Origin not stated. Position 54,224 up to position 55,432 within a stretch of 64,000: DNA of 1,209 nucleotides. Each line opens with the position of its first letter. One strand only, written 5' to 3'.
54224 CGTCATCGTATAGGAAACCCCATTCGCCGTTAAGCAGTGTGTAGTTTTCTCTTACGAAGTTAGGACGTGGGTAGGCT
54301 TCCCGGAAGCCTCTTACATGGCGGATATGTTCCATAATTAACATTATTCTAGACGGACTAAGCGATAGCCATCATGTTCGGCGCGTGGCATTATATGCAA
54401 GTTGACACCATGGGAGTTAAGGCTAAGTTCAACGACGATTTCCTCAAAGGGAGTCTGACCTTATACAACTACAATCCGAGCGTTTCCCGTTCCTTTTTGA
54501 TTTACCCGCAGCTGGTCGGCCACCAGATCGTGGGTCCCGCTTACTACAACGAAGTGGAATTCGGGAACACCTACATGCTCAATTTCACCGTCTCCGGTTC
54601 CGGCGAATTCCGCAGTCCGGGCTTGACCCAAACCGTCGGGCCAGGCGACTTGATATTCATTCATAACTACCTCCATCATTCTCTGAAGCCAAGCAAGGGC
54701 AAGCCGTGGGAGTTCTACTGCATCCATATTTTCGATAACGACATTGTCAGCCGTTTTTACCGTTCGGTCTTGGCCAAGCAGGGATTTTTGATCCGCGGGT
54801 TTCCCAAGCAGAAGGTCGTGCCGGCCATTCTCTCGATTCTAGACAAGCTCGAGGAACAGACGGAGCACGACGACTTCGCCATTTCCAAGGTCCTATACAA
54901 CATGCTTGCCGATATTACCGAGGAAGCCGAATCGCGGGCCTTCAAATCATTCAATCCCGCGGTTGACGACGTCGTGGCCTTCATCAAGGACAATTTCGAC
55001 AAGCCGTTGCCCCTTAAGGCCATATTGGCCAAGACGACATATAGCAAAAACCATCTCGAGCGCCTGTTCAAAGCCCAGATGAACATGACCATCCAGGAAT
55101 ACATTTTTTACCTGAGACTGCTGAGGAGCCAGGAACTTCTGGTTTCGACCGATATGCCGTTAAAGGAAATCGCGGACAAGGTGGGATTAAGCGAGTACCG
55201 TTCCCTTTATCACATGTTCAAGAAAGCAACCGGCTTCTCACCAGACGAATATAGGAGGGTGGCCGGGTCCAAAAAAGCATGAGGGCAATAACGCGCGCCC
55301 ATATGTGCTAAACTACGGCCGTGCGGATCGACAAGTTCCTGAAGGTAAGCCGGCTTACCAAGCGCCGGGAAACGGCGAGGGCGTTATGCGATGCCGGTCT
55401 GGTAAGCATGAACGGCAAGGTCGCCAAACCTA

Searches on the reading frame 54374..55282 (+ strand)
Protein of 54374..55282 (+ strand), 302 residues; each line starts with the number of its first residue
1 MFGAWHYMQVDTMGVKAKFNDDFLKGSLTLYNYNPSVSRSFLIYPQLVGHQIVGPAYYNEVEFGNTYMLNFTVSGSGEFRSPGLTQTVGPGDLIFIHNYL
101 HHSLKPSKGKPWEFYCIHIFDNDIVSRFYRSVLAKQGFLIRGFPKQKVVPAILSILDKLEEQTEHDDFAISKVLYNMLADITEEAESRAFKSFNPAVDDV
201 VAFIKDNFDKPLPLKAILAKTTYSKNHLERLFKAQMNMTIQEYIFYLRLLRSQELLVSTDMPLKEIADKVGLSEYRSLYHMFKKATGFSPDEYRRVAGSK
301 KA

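Call 8: search_protein_families(library=pfam, proteins=[window:54374-55282:+])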
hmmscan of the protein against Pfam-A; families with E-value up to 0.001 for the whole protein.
window:54374-55282:+ (302 aa): 3 families
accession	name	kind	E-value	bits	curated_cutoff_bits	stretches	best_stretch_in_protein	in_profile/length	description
PF12833.13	HTH_18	-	5.9e-19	68.6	33.6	1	219-295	3-79/80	Helix-turn-helix domain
PF00165.29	HTH_AraC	-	1.5e-15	57.3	26.6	2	204-244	1-41/42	Bacterial regulatory helix-turn-helix proteins, AraC family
PF02311.25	AraC_binding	-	1.2e-09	38.4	21.1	1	66-176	23-133/135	AraC-like ligand binding domain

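Call 52: search_protein_families(library=ncbifam, proteins=[window:54374-55282:+], max_evalue=0.01)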
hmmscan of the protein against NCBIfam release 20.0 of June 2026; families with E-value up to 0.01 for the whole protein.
window:54374-55282:+ (302 aa): 26 families (the best 25 are shown)
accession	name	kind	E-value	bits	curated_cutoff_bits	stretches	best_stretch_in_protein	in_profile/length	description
NF007860.0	PRK10572.1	equivalog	1.3e-19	70.2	208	1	66-297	49-285/292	arabinose operon transcriptional regulator AraC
NF047455.1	TF_Staph_AryK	equivalog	1.1e-17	63.6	850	1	185-297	147-259/759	transcriptional regulator AryK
TIGR04094.1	adjacent_YSIRK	equivalog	3.4e-16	59.2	200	1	182-294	272-383/383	YSIRK-targeted surface antigen transcriptional regulator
NF007693.0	PRK10371.1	equivalog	1.1e-14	54.4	253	1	196-301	199-304/309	transcriptional regulator MelR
NF007584.0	PRK10219.1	equivalog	3.3e-14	53.1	174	1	196-295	6-105/107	superoxide response transcriptional regulator SoxS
NF006902.0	PRK09393.1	equivalog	6.5e-13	48.6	425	1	198-299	223-324/327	transcriptional regulator FtrA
NF010028.0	PRK13503.1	equivalog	1.1e-12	47.9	288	1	149-295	124-271/278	HTH-type transcriptional activator RhaS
NF033869.1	viru_reg_Rsp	equivalog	3.1e-12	45.8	400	1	151-296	100-248/701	AraC family transcriptional regulator Rsp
NF011701.0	PRK15121.1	equivalog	6e-12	45.7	426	1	197-296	7-106/289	MDR efflux pump AcrAB transcriptional activator RobA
NF012144.2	ramA_TF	equivalog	8.9e-12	45.4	180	1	197-295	7-105/108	RamA family antibiotic efflux transcriptional regulator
NF012228.1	RobA_TF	equivalog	1.4e-11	44.4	380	1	197-296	5-104/286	MDR efflux pump AcrAB transcriptional activator RobA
NF047788.1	TransRegPocR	equivalog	2e-10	40.4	500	1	183-297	177-291/296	transcriptional regulator PocR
NF052371.1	TransRegGbdRPseu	equivalog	2.5e-10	39.9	480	1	194-298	224-328/365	choline metabolism transcriptional regulator GbdR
NF008564.0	PRK11511.1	equivalog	3.1e-10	40.3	202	1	197-295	11-109/127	MDR efflux pump AcrAB transcriptional activator MarA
NF049932.1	TranspRegBtr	equivalog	3.1e-10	39.2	900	1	178-296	148-265/531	bacillibactin transport transcriptional regulator Btr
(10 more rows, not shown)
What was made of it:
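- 54374..55282 (+): AraC-family regulator gene (cupin AraC_binding domain plus two HTH). The true start is probably ATG 54410. It is the inferred activator that acts at motif B. Pfam (call 8); NCBIfam (call 52).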
